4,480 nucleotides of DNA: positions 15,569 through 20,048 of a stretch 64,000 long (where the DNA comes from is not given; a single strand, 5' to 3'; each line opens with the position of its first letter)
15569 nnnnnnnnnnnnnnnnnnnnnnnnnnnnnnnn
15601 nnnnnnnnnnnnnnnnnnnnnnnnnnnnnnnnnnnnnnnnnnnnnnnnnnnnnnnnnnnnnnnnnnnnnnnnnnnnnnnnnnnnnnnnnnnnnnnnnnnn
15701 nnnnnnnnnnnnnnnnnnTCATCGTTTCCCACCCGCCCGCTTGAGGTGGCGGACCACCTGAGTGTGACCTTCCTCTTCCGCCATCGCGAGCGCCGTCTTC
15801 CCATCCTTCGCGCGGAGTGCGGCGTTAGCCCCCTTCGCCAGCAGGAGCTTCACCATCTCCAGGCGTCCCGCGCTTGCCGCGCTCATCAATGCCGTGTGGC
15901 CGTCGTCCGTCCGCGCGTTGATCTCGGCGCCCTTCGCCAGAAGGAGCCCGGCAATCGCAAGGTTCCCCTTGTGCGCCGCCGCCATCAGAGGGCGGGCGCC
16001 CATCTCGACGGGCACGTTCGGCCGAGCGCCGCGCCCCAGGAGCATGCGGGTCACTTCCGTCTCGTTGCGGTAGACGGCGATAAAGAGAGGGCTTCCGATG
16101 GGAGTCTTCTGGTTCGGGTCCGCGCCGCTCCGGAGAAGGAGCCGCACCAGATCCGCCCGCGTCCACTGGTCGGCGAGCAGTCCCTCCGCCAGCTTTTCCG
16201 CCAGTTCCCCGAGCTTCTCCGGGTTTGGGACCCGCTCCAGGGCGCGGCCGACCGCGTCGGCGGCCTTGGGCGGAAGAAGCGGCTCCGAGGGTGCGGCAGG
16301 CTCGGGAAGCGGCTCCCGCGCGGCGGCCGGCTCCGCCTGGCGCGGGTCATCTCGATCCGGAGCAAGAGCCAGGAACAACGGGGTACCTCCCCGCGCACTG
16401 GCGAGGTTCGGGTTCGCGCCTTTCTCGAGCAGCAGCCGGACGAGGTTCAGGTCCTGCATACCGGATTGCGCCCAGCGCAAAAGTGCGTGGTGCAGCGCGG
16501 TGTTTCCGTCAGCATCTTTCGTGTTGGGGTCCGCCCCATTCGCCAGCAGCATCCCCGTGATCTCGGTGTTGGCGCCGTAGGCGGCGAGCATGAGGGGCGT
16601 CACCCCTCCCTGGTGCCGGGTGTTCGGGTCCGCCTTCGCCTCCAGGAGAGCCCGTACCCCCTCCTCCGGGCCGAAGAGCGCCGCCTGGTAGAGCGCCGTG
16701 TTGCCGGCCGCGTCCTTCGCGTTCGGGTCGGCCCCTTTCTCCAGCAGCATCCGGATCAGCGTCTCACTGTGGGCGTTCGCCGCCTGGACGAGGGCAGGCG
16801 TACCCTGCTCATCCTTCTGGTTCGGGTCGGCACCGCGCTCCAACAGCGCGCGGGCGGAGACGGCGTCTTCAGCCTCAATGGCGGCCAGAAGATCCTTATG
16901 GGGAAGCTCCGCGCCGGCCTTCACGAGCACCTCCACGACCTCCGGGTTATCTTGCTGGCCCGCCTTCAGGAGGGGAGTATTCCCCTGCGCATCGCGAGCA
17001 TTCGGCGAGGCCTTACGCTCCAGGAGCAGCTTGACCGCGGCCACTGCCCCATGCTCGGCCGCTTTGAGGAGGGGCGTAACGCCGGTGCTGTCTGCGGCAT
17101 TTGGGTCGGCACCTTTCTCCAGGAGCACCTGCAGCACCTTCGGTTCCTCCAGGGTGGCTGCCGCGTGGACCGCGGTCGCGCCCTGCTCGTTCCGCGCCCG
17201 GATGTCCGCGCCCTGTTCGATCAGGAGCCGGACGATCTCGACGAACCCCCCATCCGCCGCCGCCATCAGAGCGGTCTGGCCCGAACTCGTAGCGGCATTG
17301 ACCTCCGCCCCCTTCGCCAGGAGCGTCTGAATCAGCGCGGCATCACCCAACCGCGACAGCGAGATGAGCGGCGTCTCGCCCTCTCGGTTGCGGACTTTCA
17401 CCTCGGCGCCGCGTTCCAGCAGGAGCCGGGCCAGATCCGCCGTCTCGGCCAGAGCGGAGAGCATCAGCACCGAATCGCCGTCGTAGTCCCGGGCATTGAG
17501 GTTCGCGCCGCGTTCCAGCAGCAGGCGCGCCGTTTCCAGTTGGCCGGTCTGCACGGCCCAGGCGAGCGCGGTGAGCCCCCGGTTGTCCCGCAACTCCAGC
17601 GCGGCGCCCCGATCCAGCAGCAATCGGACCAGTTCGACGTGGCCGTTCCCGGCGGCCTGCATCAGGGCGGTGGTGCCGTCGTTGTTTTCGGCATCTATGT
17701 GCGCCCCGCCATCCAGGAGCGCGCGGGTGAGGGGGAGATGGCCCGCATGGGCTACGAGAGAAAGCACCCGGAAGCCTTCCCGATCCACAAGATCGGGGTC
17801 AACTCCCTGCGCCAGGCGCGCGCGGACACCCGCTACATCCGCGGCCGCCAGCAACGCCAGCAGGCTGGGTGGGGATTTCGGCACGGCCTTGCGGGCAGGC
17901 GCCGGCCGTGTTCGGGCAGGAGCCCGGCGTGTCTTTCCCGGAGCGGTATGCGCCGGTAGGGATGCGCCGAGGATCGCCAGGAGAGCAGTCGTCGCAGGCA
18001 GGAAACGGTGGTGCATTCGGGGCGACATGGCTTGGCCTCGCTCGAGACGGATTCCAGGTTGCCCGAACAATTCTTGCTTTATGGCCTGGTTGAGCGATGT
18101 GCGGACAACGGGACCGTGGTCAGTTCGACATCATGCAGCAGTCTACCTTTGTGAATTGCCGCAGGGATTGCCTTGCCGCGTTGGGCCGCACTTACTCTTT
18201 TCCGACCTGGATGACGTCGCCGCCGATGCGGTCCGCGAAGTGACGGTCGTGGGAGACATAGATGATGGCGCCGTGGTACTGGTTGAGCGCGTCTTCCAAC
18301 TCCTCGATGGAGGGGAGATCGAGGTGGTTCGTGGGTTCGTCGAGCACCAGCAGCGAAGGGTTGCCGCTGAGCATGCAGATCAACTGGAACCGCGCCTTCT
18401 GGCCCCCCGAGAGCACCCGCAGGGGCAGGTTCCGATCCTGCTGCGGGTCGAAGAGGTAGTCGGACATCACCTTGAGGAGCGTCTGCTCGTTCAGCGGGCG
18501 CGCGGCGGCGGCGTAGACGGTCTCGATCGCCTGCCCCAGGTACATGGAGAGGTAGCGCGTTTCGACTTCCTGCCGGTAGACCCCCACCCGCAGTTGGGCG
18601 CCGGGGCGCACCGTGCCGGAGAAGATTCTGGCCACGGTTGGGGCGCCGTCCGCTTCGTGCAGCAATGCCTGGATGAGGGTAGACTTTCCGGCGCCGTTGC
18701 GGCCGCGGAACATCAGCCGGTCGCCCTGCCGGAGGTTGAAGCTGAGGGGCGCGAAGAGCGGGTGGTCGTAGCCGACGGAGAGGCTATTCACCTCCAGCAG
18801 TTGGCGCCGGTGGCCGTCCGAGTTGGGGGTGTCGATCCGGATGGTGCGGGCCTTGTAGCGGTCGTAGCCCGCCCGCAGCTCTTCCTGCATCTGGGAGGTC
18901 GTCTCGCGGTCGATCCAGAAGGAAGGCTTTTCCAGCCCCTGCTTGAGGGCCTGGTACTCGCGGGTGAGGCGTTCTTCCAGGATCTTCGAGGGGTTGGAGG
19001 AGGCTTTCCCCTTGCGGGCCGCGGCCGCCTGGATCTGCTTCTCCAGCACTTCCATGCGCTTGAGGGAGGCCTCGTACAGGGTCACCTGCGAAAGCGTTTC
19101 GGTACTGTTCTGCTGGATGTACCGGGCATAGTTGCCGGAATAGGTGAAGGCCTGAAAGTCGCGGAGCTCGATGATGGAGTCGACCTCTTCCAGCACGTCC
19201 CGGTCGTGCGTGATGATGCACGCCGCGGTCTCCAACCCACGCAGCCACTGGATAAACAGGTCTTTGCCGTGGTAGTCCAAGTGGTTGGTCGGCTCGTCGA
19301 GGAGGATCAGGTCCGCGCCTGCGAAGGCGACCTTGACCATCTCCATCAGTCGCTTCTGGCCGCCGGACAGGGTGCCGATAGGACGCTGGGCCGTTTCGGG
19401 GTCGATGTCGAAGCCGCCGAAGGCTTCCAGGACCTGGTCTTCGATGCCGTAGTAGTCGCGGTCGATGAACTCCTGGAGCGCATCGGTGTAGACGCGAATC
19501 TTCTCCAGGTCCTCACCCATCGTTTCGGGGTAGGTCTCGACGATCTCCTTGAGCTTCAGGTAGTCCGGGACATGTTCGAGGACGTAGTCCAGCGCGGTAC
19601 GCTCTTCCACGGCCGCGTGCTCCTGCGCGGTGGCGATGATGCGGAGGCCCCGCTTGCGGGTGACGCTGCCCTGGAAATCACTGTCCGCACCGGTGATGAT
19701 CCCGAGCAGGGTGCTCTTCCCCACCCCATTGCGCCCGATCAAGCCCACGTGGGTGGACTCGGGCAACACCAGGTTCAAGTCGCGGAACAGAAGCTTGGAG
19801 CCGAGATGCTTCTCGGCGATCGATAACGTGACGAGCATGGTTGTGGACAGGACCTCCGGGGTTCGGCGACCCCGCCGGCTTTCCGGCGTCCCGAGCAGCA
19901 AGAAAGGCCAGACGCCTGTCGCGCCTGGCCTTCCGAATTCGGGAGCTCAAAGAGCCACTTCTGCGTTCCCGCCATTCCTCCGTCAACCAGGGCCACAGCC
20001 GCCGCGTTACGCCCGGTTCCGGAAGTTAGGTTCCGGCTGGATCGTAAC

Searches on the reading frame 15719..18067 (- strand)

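Call 35: search_protein_families(library=pfam, proteins=[window:15719-18067:-], max_evalue=0.00001)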
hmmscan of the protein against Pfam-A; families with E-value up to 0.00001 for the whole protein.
window:15719-18067:- (782 aa): 7 families
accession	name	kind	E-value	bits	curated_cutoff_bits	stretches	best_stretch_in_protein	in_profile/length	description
PF12796.13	Ank_2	-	2.1e-122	400.5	27.3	10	103-194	2-90/90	Ankyrin repeats (3 copies)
PF00023.36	Ank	-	4.4e-103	331.6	21.1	4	263-293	2-32/33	Ankyrin repeat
PF13637.12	Ank_4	-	2.4e-90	294.8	22.7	6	694-743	1-50/50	Ankyrin repeats (many copies)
PF13857.12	Ank_5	-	7.9e-81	265.5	27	7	474-528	1-56/56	Ankyrin repeats (many copies)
PF13606.12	Ank_3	-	2.2e-71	226.6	22.3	0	263-290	2-29/30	Ankyrin repeat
PF24521.3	Ank_KRIT1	-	5.3e-20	72.1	80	0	232-318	20-107/149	KRIT1 ankyrin-repeats domain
PF23745.1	ANK_LRRK2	-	5.5e-16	59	27.5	0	694-775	35-112/130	LRRK2 ANK repeat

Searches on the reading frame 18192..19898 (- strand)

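Call 35: search_protein_families(library=pfam, proteins=[window:18192-19898:-], max_evalue=0.00001)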
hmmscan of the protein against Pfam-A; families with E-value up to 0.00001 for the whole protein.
window:18192-19898:- (568 aa): 6 families
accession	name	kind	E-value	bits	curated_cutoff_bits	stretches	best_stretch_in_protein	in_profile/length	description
PF00005.33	ABC_tran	-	1.7e-38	132.8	25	2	39-205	2-137/137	ABC transporter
PF13304.12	AAA_21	-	3e-21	77.2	27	1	479-551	221-299/304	AAA domain, putative AbiEii toxin, Type IV TA system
PF02463.25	SMC_N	-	6.6e-11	42.5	40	0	49-246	25-212/220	RecF/RecN/SMC N terminal domain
PF13555.12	AAA_29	-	1.6e-07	31.4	27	0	390-412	20-42/61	P-loop containing region of AAA domain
PF01926.29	MMR_HSR1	-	5.6e-07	30.1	21.9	0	50-73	1-24/113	50S ribosome-binding GTPase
PF03193.22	RsgA_GTPase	-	2.1e-06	28.1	30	0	388-416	103-130/174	RsgA GTPase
